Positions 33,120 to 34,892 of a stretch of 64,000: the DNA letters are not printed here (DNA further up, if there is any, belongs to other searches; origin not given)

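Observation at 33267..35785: Pentameric ligand-gated ion channel translationally coupled to a fused sulfolactate-synthesis enzyme (ComA-ComB)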

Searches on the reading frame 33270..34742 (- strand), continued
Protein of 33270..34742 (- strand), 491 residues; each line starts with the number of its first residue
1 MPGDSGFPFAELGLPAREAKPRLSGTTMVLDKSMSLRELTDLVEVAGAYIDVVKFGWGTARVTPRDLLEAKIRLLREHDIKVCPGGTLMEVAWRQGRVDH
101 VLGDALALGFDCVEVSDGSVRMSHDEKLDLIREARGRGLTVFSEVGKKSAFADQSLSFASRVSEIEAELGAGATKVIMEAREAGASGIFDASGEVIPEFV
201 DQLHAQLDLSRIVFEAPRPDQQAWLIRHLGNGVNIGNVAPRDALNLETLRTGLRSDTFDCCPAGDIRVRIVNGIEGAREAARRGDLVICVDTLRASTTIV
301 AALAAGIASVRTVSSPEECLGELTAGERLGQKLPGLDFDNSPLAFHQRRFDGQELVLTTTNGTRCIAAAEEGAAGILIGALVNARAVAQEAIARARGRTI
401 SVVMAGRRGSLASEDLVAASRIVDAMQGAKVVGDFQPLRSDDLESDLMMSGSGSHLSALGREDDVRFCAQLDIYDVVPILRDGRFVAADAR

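Call 94: search_protein_families(library=pfam, alignment_id=A5, max_evalue=0.0001)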
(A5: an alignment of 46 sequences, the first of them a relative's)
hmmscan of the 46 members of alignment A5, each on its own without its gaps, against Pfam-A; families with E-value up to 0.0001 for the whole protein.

A. member 1, L087:4147-5154:- (336 aa): 1 family
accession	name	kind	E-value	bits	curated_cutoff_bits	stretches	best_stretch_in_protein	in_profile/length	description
PF02615.19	Ldh_2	-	9.8e-97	324.5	38.8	1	10-330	4-332/333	Malate/L-lactate dehydrogenase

B. families by the number of members that match (of 46 scanned): 50 families (the first 25 are shown)
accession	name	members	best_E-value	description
PF00692.24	dUTPase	10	6.5e-38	dUTPase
PF22769.1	DCD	10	4.1e-08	dCTP deaminase-like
PF18603.7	LAL_C2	6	4.3e-14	L-amino acid ligase C-terminal domain 2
PF02786.22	CPSase_L_D2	6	4.8e-12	Carbamoyl-phosphate synthase L chain, ATP binding domain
PF01071.24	GARS_A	6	2.1e-09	Phosphoribosylglycinamide synthetase, ATP-grasp (A) domain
PF07478.18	Dala_Dala_lig_C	5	7.3e-08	D-ala D-ala ligase C-terminus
PF13535.11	ATP-grasp_4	5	4.1e-07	ATP-grasp domain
PF18130.6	ATPgrasp_N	3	2.1e-06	ATP-grasp N-terminal domain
PF00501.34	AMP-binding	2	6.6e-74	AMP-binding enzyme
PF02562.22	PhoH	2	2.5e-46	PhoH-like protein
PF13638.12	PIN_4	2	6.2e-38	PIN domain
PF13193.12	AMP-binding_C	2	9e-17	AMP-binding enzyme C-terminal domain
PF13489.12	Methyltransf_23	2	2.5e-14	Methyltransferase domain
PF02655.19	ATP-grasp_3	2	5.3e-07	ATP-grasp domain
PF15632.11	ATPgrasp_Ter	2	2.7e-06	ATP-grasp in the biosynthetic pathway with Ter operon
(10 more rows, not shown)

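Call 97: search_protein_representatives(protein=window:33270-34742:-)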
Query: 491 residues. Proteins with E-value up to 0.001 (for the whole library): 6157; up to 1e-10: 2928; up to 1e-30: 199. The best 150 are listed.
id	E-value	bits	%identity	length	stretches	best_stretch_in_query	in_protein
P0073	8.2e-132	456.7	49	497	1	4-488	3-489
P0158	7.7e-128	443.6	45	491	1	7-487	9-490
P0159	9.1e-124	430.2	48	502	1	5-486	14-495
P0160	9.3e-119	413.7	44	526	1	8-487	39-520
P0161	1.0e-107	377.2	42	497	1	9-481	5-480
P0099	1.2e-107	377.0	45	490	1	14-488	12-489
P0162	3.7e-94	332.6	50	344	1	153-489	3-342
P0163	2.0e-90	320.3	47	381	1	113-484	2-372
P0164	1.6e-71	258.0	52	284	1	13-259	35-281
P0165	1.9e-64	234.6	54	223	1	269-479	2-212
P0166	6.4e-61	223.0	56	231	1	273-489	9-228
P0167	1.8e-60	221.5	46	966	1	7-258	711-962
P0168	6.1e-59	216.5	45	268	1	15-259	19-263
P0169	3.1e-55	204.3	42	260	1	8-258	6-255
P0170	3.2e-55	204.2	44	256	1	13-259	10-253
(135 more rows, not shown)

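Call 100: find_related_loci(query=A1, collection=viral_contigs, flank=6000)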
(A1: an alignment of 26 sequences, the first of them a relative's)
Query A1 (491 aa) in viral_contigs; peptide patterns used: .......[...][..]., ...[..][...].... (x = any residue, [..] = any of these).
19 stretches matched a pattern, but none encodes a relative of the query by tblastn (E <= 1e-3).
